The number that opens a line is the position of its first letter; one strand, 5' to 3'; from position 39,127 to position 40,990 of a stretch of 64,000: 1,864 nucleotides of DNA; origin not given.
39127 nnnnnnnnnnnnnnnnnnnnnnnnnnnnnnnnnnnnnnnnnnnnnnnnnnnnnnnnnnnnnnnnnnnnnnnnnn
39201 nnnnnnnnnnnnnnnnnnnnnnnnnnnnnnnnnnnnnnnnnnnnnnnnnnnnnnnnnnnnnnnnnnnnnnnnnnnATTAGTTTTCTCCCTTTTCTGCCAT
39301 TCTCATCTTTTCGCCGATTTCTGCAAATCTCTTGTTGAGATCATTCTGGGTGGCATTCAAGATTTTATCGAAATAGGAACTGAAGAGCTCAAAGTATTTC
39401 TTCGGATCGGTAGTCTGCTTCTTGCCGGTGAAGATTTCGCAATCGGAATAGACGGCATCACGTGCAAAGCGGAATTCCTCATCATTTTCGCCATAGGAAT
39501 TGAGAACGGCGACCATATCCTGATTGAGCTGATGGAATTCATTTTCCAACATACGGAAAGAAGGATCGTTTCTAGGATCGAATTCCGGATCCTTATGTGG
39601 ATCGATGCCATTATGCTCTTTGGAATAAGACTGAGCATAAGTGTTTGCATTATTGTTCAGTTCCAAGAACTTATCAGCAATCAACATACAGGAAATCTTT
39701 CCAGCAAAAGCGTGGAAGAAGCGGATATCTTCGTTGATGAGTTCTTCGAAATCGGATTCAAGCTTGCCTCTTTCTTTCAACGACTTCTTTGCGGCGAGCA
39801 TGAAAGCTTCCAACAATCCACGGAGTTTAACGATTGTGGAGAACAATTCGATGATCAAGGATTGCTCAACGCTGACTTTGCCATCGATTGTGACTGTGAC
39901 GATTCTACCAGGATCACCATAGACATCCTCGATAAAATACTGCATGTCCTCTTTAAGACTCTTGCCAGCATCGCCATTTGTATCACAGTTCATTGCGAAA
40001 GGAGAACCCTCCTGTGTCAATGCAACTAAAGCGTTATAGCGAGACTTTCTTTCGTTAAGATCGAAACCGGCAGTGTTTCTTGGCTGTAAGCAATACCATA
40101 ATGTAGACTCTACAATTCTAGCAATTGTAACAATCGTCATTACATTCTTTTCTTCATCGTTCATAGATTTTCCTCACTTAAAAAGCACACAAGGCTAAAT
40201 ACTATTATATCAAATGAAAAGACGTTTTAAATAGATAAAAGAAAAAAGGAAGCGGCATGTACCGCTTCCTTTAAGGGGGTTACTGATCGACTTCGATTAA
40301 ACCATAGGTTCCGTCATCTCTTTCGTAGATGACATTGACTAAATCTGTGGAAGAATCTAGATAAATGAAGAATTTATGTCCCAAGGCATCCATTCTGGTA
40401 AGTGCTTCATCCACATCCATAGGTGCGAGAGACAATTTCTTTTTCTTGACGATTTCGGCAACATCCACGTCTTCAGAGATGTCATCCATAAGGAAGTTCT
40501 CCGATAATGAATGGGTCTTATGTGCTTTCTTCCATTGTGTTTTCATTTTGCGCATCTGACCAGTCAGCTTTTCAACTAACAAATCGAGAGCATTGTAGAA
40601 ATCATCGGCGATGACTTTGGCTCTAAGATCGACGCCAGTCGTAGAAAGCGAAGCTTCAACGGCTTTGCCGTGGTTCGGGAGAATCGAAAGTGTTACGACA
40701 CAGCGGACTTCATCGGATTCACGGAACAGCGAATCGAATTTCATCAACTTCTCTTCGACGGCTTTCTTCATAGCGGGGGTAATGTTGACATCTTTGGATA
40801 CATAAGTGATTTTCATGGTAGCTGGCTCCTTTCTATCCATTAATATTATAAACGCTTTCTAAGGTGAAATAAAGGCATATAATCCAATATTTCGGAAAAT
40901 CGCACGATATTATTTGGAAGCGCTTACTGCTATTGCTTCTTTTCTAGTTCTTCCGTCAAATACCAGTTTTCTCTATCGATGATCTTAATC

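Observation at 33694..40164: Unrecognised four-gene cell-envelope cluster ending in a 1332-aa TM-anchored giant protein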

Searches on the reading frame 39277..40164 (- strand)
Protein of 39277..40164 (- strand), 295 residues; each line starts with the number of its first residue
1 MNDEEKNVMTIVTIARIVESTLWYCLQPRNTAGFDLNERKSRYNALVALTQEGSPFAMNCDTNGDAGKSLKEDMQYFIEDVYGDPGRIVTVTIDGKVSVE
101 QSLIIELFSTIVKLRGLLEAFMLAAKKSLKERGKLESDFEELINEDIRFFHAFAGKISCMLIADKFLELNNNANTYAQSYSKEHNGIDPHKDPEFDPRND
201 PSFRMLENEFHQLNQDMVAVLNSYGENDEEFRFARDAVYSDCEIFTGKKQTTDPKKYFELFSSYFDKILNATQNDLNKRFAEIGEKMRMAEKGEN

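Call 3: search_protein_families(library=pfam, proteins=[window:39277-40164:-], max_evalue=1)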
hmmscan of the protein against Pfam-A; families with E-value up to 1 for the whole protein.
window:39277-40164:- (295 aa): 0 families

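Call 4: search_protein_families(library=ncbifam, proteins=[window:39277-40164:-], max_evalue=1)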
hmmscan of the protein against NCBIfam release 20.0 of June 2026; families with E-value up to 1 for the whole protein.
window:39277-40164:- (295 aa): 0 families

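Call 30: find_homologous_proteins(query=window:39277-40164:-, max_evalue=0.01)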
Query window:39277-40164:- (295 aa): 86 proteins with E <= 0.01 among 1336 candidates.
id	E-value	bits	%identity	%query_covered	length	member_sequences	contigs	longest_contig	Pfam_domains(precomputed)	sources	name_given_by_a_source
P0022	1.1e-178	611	91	100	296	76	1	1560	-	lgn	-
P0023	3.9e-166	570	85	100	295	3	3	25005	-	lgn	-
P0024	1.6e-152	525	80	98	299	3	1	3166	-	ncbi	-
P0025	7.4e-143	493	75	98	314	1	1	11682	-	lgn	-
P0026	3.7e-140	484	73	98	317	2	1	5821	-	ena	-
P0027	5.3e-138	477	72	99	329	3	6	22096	-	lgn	-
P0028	2.6e-132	459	69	98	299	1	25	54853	-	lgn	-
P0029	5.1e-132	458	71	97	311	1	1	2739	-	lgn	-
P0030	3.0e-130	452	67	99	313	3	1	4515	-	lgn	-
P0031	5.5e-130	451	70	98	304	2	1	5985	-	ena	-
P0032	1.6e-129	449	68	100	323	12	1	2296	-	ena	-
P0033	1.7e-129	449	68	100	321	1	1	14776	-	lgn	-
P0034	1.9e-129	449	69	98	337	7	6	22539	-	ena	-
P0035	2.8e-129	449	68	100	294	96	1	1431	-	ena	-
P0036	3.0e-129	449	67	99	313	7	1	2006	-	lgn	-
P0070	1.6e-119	417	64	100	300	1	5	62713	-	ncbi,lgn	-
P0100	4.1e-91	323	51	98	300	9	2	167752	-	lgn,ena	-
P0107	6.7e-66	241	42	97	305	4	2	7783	-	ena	-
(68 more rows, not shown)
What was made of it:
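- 39277..40164 (-): g1: 295-aa acidic soluble protein; a separate conserved module with g2, tied to HPF, function unknown. 86 clusters, all unnamed (call 30).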

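Call 31: find_encoding_contigs(protein=P0107, flank=10000, max_places=2)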
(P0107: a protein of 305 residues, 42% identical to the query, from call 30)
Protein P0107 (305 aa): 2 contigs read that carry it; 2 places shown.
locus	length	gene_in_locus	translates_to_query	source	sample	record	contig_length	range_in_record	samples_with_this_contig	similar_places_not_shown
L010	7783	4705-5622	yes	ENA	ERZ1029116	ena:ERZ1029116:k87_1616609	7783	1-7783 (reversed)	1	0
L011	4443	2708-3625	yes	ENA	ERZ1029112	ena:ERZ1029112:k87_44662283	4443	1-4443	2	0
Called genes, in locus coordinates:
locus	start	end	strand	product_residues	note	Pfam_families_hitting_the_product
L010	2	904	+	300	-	?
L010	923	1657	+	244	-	PF01479:S4, PF00849:PseudoU_synth_2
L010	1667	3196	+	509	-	-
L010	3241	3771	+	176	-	PF02482:Ribosomal_S30AE, PF16321:Ribosom_S30AE_C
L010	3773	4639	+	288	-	PF05116:S6PP (faint), PF08282:Hydrolase_3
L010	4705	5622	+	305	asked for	-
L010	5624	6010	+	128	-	-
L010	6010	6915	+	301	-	-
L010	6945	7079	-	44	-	-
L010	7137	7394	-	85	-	-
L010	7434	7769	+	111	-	PF03819:MazG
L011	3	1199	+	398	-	?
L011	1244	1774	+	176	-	PF02482:Ribosomal_S30AE, PF16321:Ribosom_S30AE_C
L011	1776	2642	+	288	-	PF05116:S6PP (faint), PF08282:Hydrolase_3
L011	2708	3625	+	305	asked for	-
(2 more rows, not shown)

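Call 32: find_encoding_contigs(protein=P0100, flank=10000, max_places=2)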
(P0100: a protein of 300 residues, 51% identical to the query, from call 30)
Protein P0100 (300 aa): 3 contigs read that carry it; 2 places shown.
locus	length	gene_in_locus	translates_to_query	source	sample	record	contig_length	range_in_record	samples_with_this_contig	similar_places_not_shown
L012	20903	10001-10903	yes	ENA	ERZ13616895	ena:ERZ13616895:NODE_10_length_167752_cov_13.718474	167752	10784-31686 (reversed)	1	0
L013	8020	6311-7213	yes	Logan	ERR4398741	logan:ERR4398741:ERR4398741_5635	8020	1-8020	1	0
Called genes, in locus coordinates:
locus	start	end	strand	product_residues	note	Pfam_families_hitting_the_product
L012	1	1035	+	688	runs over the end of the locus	-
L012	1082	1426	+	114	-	PF01106:NifU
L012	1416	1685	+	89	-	PF01106:NifU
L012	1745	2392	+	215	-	PF06130:PTAC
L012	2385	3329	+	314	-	PF00882:Zn_dep_PLPC (weak)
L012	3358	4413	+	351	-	PF00037:Fer4 (faint), PF13237:Fer4_10 (faint), PF14697:Fer4_21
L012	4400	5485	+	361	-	PF03116:NQR2_RnfD_RnfE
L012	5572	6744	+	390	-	PF00438:S-AdoMet_synt_N, PF02772:S-AdoMet_synt_M, PF02773:S-AdoMet_synt_C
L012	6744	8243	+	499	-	PF01276:OKR_DC_1, PF00155:Aminotran_1_2, PF01212:Beta_elim_lyase (weak), PF00266:Aminotran_5 (weak), PF01041:DegT_DnrJ_EryC1, PF03711:OKR_DC_1_C (weak)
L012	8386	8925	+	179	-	PF02482:Ribosomal_S30AE, PF16321:Ribosom_S30AE_C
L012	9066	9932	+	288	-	PF00702:Hydrolase (faint), PF08282:Hydrolase_3, PF05116:S6PP (weak)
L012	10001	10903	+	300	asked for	-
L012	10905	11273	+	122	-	-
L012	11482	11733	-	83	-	-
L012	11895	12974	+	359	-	-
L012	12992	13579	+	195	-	-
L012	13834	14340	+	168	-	PF00293:NUDIX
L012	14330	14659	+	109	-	PF03819:MazG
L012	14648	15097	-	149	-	-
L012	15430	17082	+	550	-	PF02734:Dak2, PF21645:FakA-like_M, PF13684:FakA-like_C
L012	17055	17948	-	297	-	PF01256:Carb_kinase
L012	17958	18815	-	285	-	PF00535:Glycos_transf_2, PF10111:Glyco_tranf_2_2, PF13641:Glyco_tranf_2_3 (weak)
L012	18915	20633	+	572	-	-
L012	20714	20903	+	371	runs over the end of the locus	PF01926:MMR_HSR1, PF02421:FeoB_N, PF06071:YchF-GTPase_C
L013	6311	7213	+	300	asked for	-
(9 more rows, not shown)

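Call 58: search_solved_structures(query=A6, max_evalue=10)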
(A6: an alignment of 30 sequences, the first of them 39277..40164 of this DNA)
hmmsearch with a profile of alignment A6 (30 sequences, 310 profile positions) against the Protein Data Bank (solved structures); distinct sequences matched with E-value up to 10: 0.

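Call 59: search_protein_families(library=pfam, alignment_id=A6, max_evalue=1)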
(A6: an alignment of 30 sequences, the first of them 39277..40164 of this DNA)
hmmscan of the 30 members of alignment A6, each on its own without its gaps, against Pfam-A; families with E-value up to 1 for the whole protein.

A. member 1, window:39277-40164:- (295 aa): 0 families

B. families by the number of members that match (of 30 scanned): 29 families (the first 25 are shown)
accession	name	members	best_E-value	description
PF16746.10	BAR_3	4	4.6e-05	BAR domain of APPL family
PF07342.17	TscT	3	0.023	TscT toxin protein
PF25615.1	PhiKZ_gp85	3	0.059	Bacteriophage PhiKZ vertex-binding protein gp85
PF25100.1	DUF7809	2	0.015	Domain of unknown function (DUF7809)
PF08972.17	DUF1902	2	0.056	Domain of unknown function (DUF1902)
PF25464.1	DUF7900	2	0.064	Domain of unknown function (DUF7900)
PF07729.17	FCD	2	0.11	FCD domain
PF08514.17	STAG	2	0.23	STAG domain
PF00428.24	Ribosomal_60s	1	0.0065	60s Acidic ribosomal protein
PF00601.24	Flu_NS2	1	0.017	Influenza non-structural protein (NS2)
PF22551.1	TY-Chap1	1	0.028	T3SS (YopN, CesT) and YbjN peptide-binding chaperone 1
PF23404.1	FAZ1_C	1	0.045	FAZ1, C-terminal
PF13998.11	MgrB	1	0.051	MgrB protein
PF20375.3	DUF6670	1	0.06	Family of unknown function (DUF6670)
PF18665.6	TetR_C_37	1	0.061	Tetracyclin repressor-like, C-terminal domain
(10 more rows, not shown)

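Call 95: find_encoding_contigs(protein=P0070, flank=9000, max_places=2)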
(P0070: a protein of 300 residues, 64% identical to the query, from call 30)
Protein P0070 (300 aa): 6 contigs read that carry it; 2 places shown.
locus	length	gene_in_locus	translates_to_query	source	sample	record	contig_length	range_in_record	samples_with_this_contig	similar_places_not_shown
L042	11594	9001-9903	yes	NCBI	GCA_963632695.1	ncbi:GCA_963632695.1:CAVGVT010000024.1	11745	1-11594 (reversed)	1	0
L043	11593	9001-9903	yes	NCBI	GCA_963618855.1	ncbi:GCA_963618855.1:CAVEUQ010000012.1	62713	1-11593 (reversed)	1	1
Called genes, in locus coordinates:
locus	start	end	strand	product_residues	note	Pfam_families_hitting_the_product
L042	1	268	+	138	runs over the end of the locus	?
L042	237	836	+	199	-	PF00293:NUDIX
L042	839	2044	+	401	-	PF00557:Peptidase_M24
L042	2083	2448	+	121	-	PF01106:NifU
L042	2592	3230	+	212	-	PF06130:PTAC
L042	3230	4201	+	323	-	PF00882:Zn_dep_PLPC (weak)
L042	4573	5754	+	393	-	PF00438:S-AdoMet_synt_N, PF02772:S-AdoMet_synt_M, PF02773:S-AdoMet_synt_C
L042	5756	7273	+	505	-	PF01276:OKR_DC_1, PF00155:Aminotran_1_2, PF01041:DegT_DnrJ_EryC1, PF00266:Aminotran_5, PF03711:OKR_DC_1_C (weak)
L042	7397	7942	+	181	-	PF02482:Ribosomal_S30AE, PF16321:Ribosom_S30AE_C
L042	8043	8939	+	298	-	PF05116:S6PP (faint), PF08282:Hydrolase_3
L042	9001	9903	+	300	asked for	-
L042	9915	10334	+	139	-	-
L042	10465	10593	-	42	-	-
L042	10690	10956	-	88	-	-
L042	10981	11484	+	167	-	PF00293:NUDIX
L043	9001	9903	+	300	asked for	-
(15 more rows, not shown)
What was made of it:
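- The adjacency is explained by insertion of g3-g4 into a conserved orn-HPF-g1-g2-...-NUDIX-MazG backbone (call 95).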

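Call 97: search_protein_families(library=padloc, proteins=[window:39277-40164:-], max_evalue=0.01)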
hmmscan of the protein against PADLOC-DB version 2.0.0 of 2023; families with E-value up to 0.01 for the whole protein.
window:39277-40164:- (295 aa): 0 families

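Call 98: search_protein_families(library=phrogs, proteins=[window:39277-40164:-], max_evalue=0.01)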
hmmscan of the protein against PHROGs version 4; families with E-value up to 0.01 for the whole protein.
window:39277-40164:- (295 aa): 0 families

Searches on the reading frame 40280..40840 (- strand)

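Call 3: search_protein_families(library=pfam, proteins=[window:40280-40840:-], max_evalue=1)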
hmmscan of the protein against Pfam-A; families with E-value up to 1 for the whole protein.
window:40280-40840:- (186 aa): 2 families
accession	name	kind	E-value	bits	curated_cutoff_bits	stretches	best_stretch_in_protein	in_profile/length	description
PF16321.10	Ribosom_S30AE_C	-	1.2e-21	76.6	25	1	128-181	4-57/57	Sigma 54 modulation/S30EA ribosomal protein C terminus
PF02482.25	Ribosomal_S30AE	-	1e-17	65.1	23.7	1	11-102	1-86/88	Sigma 54 modulation protein / S30EA ribosomal protein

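Call 4: search_protein_families(library=ncbifam, proteins=[window:40280-40840:-], max_evalue=1)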
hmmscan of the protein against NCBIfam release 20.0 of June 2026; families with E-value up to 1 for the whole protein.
window:40280-40840:- (186 aa): 5 families
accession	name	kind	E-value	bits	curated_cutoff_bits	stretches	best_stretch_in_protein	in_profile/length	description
TIGR00741.1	yfiA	equivalog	1.2e-19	70.7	40.9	1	9-107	1-99/102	ribosome hibernation-promoting factor, HPF/YfiA family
NF007780.0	PRK10470.1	equivalog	5.4e-10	39.5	125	1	9-105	1-94/95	ribosome hibernation promoting factor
NF007654.0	PRK10324.1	equivalog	1.6e-07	31.8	158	1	8-117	2-106/113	ribosome-associated translation inhibitor RaiA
NF010120.0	PRK13596.1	equivalog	0.12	10.9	389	1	129-172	292-335/433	NADH-quinone oxidoreductase subunit NuoF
NF047364.1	redox_TF_RrpB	exception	0.13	12.5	175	1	94-151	29-86/105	MarR family transcription factor RrpB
